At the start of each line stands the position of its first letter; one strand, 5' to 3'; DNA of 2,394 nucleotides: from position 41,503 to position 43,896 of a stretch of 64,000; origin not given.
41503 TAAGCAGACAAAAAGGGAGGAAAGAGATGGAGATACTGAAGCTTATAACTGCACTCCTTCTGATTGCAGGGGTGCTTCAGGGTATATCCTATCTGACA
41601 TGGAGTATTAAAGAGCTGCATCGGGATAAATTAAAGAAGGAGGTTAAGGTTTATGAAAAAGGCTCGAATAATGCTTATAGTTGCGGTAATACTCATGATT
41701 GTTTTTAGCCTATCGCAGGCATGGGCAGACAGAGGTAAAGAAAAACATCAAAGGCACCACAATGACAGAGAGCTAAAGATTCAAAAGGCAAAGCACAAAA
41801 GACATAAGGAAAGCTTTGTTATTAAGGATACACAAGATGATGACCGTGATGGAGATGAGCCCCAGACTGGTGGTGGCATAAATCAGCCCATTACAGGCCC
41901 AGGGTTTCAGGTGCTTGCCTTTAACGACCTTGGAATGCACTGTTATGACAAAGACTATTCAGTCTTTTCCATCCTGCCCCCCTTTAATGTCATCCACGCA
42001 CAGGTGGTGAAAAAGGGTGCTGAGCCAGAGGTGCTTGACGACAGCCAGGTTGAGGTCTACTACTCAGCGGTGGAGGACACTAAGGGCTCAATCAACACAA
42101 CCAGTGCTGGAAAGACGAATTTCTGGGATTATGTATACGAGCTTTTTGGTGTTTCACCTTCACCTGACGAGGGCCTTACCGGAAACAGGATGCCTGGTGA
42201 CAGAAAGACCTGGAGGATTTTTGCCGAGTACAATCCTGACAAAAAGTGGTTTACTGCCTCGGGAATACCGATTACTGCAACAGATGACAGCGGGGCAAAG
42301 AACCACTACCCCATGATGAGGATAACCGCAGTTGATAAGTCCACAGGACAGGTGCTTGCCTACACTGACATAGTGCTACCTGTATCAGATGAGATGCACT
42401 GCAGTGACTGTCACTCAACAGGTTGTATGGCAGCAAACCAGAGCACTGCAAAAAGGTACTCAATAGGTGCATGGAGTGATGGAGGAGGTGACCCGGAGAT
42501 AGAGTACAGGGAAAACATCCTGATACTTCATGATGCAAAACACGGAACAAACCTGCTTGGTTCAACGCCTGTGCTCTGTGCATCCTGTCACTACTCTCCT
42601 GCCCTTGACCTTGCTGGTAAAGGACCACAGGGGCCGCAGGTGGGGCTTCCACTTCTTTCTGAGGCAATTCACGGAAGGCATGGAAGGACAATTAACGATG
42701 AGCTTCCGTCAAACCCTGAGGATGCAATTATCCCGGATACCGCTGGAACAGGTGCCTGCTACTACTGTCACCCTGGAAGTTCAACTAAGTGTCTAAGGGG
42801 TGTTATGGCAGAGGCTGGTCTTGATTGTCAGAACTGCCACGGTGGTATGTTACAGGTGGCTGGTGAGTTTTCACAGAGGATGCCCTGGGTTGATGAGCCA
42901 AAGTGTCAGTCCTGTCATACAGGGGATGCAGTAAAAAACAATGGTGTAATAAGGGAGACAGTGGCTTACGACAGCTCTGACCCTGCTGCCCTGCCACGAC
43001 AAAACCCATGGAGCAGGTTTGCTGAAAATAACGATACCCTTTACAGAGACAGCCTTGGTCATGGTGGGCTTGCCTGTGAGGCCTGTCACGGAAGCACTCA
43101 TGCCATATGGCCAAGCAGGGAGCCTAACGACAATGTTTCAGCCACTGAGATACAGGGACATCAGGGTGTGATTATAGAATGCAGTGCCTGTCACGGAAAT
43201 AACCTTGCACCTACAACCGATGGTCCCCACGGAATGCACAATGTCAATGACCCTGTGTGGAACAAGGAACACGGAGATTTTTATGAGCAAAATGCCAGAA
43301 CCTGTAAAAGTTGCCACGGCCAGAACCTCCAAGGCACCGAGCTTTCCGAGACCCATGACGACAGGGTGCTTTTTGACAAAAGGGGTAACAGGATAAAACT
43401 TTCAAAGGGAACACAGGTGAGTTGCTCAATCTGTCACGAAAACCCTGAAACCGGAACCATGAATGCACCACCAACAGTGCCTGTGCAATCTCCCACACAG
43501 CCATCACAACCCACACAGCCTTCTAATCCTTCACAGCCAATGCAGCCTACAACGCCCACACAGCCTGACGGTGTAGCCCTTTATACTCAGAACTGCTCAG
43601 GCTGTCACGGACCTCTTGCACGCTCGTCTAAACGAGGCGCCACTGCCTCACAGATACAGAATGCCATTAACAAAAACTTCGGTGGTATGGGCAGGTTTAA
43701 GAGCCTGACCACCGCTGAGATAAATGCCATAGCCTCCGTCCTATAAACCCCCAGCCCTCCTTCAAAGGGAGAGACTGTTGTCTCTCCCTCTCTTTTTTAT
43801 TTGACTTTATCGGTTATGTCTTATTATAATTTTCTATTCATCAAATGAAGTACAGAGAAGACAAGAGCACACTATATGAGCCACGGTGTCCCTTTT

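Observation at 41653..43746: Unusual domain layout of the decaheme cytochrome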

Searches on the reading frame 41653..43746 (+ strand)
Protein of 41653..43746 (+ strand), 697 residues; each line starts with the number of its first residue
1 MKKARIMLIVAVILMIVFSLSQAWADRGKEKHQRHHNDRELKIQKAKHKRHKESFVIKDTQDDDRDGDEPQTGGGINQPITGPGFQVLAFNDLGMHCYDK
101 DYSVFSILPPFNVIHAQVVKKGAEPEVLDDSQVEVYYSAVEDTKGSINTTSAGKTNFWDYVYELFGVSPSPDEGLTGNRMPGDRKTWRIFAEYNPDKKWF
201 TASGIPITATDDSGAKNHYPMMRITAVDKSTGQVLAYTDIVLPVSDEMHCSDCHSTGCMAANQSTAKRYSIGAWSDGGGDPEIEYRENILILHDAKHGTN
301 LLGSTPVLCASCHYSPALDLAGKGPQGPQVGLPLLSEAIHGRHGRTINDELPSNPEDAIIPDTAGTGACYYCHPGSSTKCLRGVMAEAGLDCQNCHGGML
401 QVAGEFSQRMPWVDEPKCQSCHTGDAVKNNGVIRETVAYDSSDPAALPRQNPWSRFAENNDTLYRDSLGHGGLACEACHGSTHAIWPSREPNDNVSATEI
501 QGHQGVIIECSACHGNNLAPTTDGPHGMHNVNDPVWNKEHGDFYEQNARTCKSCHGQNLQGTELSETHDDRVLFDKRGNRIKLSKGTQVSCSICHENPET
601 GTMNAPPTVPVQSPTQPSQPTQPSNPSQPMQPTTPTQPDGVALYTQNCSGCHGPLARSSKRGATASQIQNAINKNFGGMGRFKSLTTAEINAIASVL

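Call 3: search_protein_families(library=pfam, proteins=[window:41653-43746:+], max_evalue=1)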
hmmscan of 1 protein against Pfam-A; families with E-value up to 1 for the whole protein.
window:41653-43746:+ (697 aa): 9 families
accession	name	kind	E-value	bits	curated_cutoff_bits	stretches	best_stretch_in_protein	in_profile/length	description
PF14522.11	Cytochrome_C7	-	2.2e-12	47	24.8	3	388-427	12-53/67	Cytochrome c7 and related cytochrome c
PF13442.11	Cytochrome_CBB3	-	6.1e-08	33.3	27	1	638-694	4-65/68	Cytochrome C oxidase, cbb3-type, subunit III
PF14537.11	Cytochrom_c3_2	-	7.7e-05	23.5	25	3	368-425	8-67/79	Cytochrome c3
PF02950.22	Conotoxin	-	0.019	16.4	25.1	1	5-50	4-49/75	Conotoxin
PF21563.3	Mcp40H-20_sensor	-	0.047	14.4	27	0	409-433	82-105/112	Methyl-accepting chemotaxis sensory transducer, class 40H, sensor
PF21784.3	Bflower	-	0.1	13.4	25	1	569-627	48-102/116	4-fold beta flower protein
PF02948.20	Amelogenin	-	0.12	13.4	27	1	594-640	101-147/179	Amelogenin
PF25184.1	YxzE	-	0.16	13.5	40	1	7-74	4-56/65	YxzE-like putative bacteriocin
PF00034.26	Cytochrom_C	-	0.21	13.4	21.3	1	639-661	3-25/90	Cytochrome c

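Call 4: search_protein_families(library=ncbifam, proteins=[window:41653-43746:+], max_evalue=1)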
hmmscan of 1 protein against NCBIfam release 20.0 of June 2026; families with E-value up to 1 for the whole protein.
window:41653-43746:+ (697 aa): 12 families
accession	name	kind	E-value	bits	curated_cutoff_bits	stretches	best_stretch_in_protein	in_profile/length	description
NF041781.1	mnquin_red_QrcA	equivalog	4.4e-06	26.4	180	1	386-517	40-161/174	menaquinone reductase multiheme cytochrome c subunit QrcA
NF052668.1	VPA0510_fam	equivalog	0.00062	20.3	95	1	1-58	1-58/110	VPA0510 family protein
NF050122.1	bc1_QcrC_actin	exception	0.033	13.5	200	1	637-663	41-67/253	cytochrome bc1 complex diheme cytochrome c subunit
TIGR01904.2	GSu_C4xC__C2xCH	domain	0.037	13.8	27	1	392-430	24-64/73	CxxxxCH/CxxCH domain c-type cytochrome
TIGR03507.1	decahem_SO1788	subfamily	0.044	12.2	209.3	2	545-674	240-324/672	OmcA/MtrC family decaheme c-type cytochrome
NF052248.1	SorU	equivalog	0.06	13.6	100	1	663-695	37-70/72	SorU family sulfite dehydrogenase c-type cytochrome subunit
NF040606.1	CytoC_perox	subfamily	0.065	12.4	150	1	637-665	298-326/524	di-heme-cytochrome C peroxidase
NF011054.0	PRK14486.1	equivalog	0.11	12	447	1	628-669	206-246/294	putative bifunctional cbb3-type cytochrome c oxidase subunit II/cytochrome c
NF043069.1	T4HPD_activ_SAM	equivalog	0.12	11.7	425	1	368-424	30-88/299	trans-4-hydroxy-L-proline dehydratase activase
TIGR03872.1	cytochrome_MoxG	equivalog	0.18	12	147.8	1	638-663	45-69/133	cytochrome c(L), periplasmic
NF040968.1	FeS_ExtO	equivalog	0.46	9.2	200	1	383-425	175-210/416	selenite/tellurite reduction operon b-type cytochrome iron-sulfur cluster-binding subunit ExtO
NF045774.1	cytochro_C551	exception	0.52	10.3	118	2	548-563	47-62/110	cytochrome c551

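Call 5: search_solved_structures(query=window:41653-43746:+, max_evalue=1, show_alignments=2)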
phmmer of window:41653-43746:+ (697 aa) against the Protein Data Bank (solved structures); distinct sequences matched with E-value up to 1: 4.
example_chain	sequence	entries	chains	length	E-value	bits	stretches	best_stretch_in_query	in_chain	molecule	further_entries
8qj6_A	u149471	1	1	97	2.6e-13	52.6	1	637-697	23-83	Lipoprotein cytochrome c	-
8qjg_A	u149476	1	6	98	1.9e-10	43.1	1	638-696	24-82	Lipoprotein cytochrome c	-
9qf3_A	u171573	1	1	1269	0.18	13.4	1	591-640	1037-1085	Ruminococcus bromii Amy4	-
9no1_W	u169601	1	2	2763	0.57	11.7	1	609-647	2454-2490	Large tegument protein deneddylase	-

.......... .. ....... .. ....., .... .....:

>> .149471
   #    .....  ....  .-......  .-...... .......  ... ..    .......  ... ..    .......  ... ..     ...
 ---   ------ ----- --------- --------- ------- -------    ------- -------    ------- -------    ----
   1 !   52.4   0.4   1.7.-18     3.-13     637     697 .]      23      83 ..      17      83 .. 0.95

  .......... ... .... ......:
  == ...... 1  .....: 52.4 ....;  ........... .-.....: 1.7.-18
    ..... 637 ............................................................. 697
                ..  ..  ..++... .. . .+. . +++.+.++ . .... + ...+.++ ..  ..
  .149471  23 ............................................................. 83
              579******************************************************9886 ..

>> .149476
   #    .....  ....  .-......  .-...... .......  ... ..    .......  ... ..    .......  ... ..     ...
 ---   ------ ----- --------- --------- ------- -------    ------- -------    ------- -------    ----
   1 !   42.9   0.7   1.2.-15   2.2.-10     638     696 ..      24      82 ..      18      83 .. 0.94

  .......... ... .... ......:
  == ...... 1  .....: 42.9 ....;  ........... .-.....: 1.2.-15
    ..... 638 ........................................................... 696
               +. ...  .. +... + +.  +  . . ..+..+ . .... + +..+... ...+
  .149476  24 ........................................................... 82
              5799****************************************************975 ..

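Call 6: find_homologous_proteins(query=window:41653-43746:+, max_evalue=0.00001)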
Query window:41653-43746:+ (697 aa): 6323 proteins with E <= 0.00001 among 8000 candidates; the best 120 are listed.
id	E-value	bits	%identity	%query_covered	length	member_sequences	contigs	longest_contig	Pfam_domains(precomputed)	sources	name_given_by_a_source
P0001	0.0e+0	1412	88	92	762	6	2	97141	PF14537.12,PF13442.12,PF14522.12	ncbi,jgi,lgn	-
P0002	0.0e+0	1239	79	91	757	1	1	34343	PF14537.12,PF13442.12,PF14522.12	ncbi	-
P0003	2.1e-274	931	66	90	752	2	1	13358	PF14537.12,PF14522.12,PF22113.2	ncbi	-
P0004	1.9e-235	802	59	88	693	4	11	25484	PF14537.12,PF13442.12,PF14522.12,PF22113.2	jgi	-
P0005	1.0e-232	793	65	74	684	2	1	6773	PF14537.12,PF14522.12,PF22113.2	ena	-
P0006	1.8e-227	775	57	88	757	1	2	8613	PF14537.12,PF14522.12,PF22113.2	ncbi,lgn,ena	-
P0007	8.1e-225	767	63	74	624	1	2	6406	PF14537.12,PF14522.12,PF22113.2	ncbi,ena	-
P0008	1.2e-220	753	63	74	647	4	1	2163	PF14537.12,PF14522.12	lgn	-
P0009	1.9e-220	752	64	74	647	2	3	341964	PF14537.12,PF14522.12,PF22113.2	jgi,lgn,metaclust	metaclust:\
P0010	1.3e-217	743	61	74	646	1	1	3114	PF14537.12,PF14522.12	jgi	-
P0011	5.7e-214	731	61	74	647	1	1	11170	PF14537.12,PF14522.12,PF22113.2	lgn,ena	-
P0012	5.9e-214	731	61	75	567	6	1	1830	PF14522.12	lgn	-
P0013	7.6e-214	730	61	75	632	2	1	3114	PF14537.12,PF14522.12,PF22113.2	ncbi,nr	ncbi:MAG: cytochrome C [Proteobacteria bacterium]|nr:cytochrome C [Pseudomonadota bacterium]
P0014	2.5e-210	719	59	75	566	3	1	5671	PF14537.12,PF14522.12,PF22113.2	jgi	jgi:hypothetical protein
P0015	1.5e-208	713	60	74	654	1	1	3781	PF14537.12,PF14522.12,PF22113.2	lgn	-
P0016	1.5e-207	710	61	74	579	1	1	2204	PF14537.12,PF14522.12,PF22113.2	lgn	-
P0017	6.0e-205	701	58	75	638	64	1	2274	PF14537.12,PF14522.12,PF22113.2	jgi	jgi:hypothetical protein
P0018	6.0e-202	691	59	74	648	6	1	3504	PF14537.12,PF14522.12,PF22113.2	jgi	-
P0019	5.2e-201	688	58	74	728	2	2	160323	PF14522.12,PF22113.2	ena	-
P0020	1.6e-200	686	57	74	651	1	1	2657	PF14537.12,PF14522.12,PF22113.2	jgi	jgi:hypothetical protein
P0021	3.2e-200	685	58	74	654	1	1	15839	PF14537.12,PF14522.12,PF22113.2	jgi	-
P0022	3.7e-200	685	58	74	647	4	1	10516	PF14537.12,PF14522.12,PF22113.2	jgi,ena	-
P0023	6.6e-200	684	58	74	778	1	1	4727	PF22073.3,PF15780.12,PF07610.18,PF22544.3,PF14522.12,PF22113.2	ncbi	-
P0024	7.1e-200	684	57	75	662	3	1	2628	PF14537.12,PF14522.12,PF22113.2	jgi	jgi:hypothetical protein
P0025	8.0e-200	684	57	74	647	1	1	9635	PF14537.12,PF14522.12,PF22113.2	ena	-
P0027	5.1e-199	681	57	74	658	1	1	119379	PF14537.12,PF14522.12,PF22113.2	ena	-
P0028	6.4e-198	678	58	74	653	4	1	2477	PF14537.12,PF14522.12,PF22113.2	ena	-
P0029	9.6e-198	677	56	74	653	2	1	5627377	PF14537.12,PF14522.12,PF22113.2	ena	-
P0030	3.0e-196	672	55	75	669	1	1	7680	PF14537.12,PF14522.12,PF22113.2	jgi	jgi:hypothetical protein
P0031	3.2e-196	672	57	74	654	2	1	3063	PF14537.12,PF14522.12,PF22113.2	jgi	jgi:hypothetical protein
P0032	7.6e-196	671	57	74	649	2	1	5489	PF14537.12,PF14522.12,PF22113.2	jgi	jgi:hypothetical protein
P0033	1.1e-195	670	55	74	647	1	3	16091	PF14537.12,PF14522.12,PF22113.2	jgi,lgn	jgi:hypothetical protein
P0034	1.3e-195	670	57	75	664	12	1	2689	PF14537.12,PF14522.12,PF22113.2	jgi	jgi:hypothetical protein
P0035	2.4e-195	669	56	74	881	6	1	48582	PF22073.3,PF15780.12,PF07610.18,PF24507.2,PF22544.3,PF14522.12,PF22113.2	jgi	jgi:hypothetical protein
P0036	2.9e-195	669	57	74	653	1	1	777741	PF14537.12,PF14522.12,PF22113.2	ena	-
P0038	8.7e-195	667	57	74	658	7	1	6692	PF14522.12,PF22113.2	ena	-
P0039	9.7e-195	667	56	77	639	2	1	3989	PF14537.12,PF14522.12,PF22113.2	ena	-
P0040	1.2e-194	667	57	75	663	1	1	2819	PF14537.12,PF14522.12,PF22113.2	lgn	-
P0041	5.4e-194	665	56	77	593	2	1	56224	PF14537.12,PF14522.12,PF22113.2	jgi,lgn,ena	-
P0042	8.1e-194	664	56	74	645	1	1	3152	PF14522.12,PF22113.2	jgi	jgi:hypothetical protein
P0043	8.4e-194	664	56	73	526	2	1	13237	PF14537.12,PF14522.12,PF22113.2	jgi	jgi:hypothetical protein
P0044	1.2e-193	664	57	74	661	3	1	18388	PF14537.12,PF14522.12,PF22113.2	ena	-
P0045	1.7e-193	663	55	74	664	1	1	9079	PF14537.12,PF14522.12,PF22113.2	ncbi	ncbi:MAG: cytochrome C [Nitrospirota bacterium]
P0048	2.0e-192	660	56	74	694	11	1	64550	PF14537.12,PF14522.12,PF22113.2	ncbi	-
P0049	2.2e-192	659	56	74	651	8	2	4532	PF14537.12,PF14522.12,PF22113.2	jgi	-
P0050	4.8e-192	658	55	74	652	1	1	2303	PF14537.12,PF14522.12,PF22113.2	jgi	jgi:hypothetical protein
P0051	9.3e-192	657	56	74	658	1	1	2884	PF14537.12,PF14522.12,PF22113.2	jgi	jgi:hypothetical protein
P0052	1.3e-191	657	56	74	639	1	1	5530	PF13620.13,PF22904.4,PF17210.10,PF14522.12,PF22113.2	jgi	-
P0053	2.3e-191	656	54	78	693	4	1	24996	PF14537.12,PF14522.12,PF22113.2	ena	-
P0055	8.5e-191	654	54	79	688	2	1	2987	PF14537.12,PF02335.21,PF14522.12,PF22113.2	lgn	-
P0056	1.0e-190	654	55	74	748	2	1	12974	PF14537.12,PF14522.12,PF22113.2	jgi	-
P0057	1.2e-190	654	54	75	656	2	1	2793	PF14537.12,PF14522.12,PF22113.2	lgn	-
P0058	2.0e-190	653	55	77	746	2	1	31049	PF14537.12,PF14522.12,PF22113.2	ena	-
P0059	3.7e-190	652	56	74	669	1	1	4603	PF14537.12,PF14522.12,PF22113.2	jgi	jgi:hypothetical protein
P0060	5.3e-190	652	56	74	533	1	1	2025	PF14537.12,PF14522.12,PF22113.2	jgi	jgi:hypothetical protein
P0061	6.2e-190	651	56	74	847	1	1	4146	PF14537.12,PF14522.12,PF22113.2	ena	-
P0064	1.0e-189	651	55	74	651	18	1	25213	PF14522.12,PF22113.2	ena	-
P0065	1.7e-189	650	56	74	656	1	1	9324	PF14522.12,PF22113.2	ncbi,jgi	jgi:hypothetical protein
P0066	3.3e-189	649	53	80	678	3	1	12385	PF14537.12,PF02335.21,PF14522.12,PF22113.2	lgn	-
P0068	4.8e-189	648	56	74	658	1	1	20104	PF14522.12,PF22113.2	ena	-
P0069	2.5e-187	643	55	74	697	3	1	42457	PF14537.12,PF02335.21,PF14522.12,PF22113.2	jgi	-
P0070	3.3e-187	642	54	72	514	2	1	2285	PF14537.12,PF02335.21,PF14522.12,PF22113.2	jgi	-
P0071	3.6e-187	642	54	74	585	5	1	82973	PF14537.12,PF14522.12,PF22113.2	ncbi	-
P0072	1.0e-186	641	55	74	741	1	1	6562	PF14522.12,PF22113.2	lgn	-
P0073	1.9e-186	640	52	75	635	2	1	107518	PF14537.12,PF14522.12,PF22113.2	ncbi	-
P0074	3.9e-186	639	56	74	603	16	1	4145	PF14537.12,PF02335.21,PF14522.12,PF22113.2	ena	-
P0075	6.2e-186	638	55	74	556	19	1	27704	PF14537.12,PF14522.12,PF22113.2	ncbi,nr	ncbi:MAG: cytochrome C [Deltaproteobacteria bacterium]|nr:MAG: cytochrome C [Deltaproteobacteria bac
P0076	1.5e-185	637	54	74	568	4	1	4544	PF14537.12,PF14522.12,PF22113.2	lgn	-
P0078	6.1e-183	628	54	74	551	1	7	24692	PF14537.12,PF14522.12,PF22113.2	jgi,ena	jgi:hypothetical protein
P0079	2.5e-182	626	54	74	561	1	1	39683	PF14537.12,PF14522.12,PF22113.2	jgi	jgi:hypothetical protein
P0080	1.5e-180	620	53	76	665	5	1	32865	PF14537.12,PF14522.12,PF22113.2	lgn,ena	-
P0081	2.9e-180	619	52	74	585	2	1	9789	PF14537.12,PF14522.12,PF22113.2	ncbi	ncbi:MAG: cytochrome C [Syntrophobacteraceae bacterium]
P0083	4.0e-180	619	53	75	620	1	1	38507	PF09699.16,PF14537.12,PF14522.12,PF22113.2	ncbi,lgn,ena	-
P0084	5.7e-180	618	56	68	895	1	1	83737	PF14537.12,PF14522.12,PF22113.2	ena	-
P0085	9.3e-180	618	54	76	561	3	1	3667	PF14537.12,PF14522.12,PF22113.2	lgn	-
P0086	6.8e-179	615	54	74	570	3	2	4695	PF14537.12,PF14522.12,PF22113.2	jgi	jgi:hypothetical protein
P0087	7.5e-179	615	53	75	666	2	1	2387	PF14537.12,PF14522.12,PF22113.2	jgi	-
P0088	9.8e-179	614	53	74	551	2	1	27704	PF14537.12,PF14522.12,PF22113.2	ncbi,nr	ncbi:MAG: cytochrome C [Deltaproteobacteria bacterium]|nr:MAG: cytochrome C [Deltaproteobacteria bac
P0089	3.0e-178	613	54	74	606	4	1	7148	PF14537.12,PF14522.12,PF22113.2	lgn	-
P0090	4.1e-178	612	54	73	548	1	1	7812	PF14537.12,PF14522.12,PF22113.2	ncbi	-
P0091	1.1e-177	611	54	74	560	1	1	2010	PF14537.12,PF14522.12,PF22113.2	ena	-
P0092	2.7e-177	610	55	75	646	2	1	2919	PF14537.12,PF14522.12,PF22113.2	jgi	jgi:hypothetical protein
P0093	4.2e-177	609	54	71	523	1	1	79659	PF14537.12,PF14522.12,PF22113.2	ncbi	-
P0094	2.0e-176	607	53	74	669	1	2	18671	PF14537.12,PF14522.12,PF22113.2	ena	-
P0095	1.1e-175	604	49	84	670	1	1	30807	PF14537.12,PF14522.12,PF22113.2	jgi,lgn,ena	-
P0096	6.5e-174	598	50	78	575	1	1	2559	PF14537.12,PF14522.12,PF22113.2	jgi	jgi:hypothetical protein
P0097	3.6e-173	596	52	75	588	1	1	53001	PF14537.12,PF14522.12,PF22113.2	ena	-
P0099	2.3e-172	593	54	75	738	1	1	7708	PF14537.12,PF14522.12,PF22113.2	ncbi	-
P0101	2.7e-171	590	52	74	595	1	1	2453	PF14537.12,PF14522.12,PF22113.2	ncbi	-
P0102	9.6e-171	588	50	74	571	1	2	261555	PF14537.12,PF14522.12,PF22113.2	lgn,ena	-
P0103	3.5e-170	586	52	74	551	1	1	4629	PF14537.12,PF14522.12,PF22113.2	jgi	-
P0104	5.1e-170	586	52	74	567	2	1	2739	PF14537.12,PF14522.12,PF22113.2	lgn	-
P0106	3.2e-169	583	51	76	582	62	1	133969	PF14522.12,PF22113.2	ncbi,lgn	ncbi:MAG: cytochrome C [Candidatus Thiodiazotropha endolucinida]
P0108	7.4e-169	582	52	75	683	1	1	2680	PF14522.12,PF22113.2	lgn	-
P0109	1.1e-168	581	52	74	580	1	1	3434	PF14522.12,PF22113.2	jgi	-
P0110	1.3e-168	581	51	74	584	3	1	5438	PF14537.12,PF02335.21,PF14522.12,PF22113.2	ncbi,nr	ncbi:MAG TPA: hypothetical protein PLV92_04255 [Pirellulaceae bacterium]|nr:hypothetical protein [Pi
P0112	4.5e-168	579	52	75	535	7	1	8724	PF14522.12,PF22113.2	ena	-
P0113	5.4e-168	579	51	74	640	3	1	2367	PF14522.12,PF22113.2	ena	-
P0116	2.8e-167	576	52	75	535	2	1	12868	PF14522.12,PF22113.2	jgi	-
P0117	3.6e-167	576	50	75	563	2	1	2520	PF14537.12,PF14522.12,PF22113.2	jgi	jgi:hypothetical protein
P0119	1.1e-166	575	51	74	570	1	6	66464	PF14537.12,PF14522.12,PF22113.2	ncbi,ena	-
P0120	2.1e-166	574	53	74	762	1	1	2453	PF14537.12,PF14522.12,PF22113.2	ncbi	-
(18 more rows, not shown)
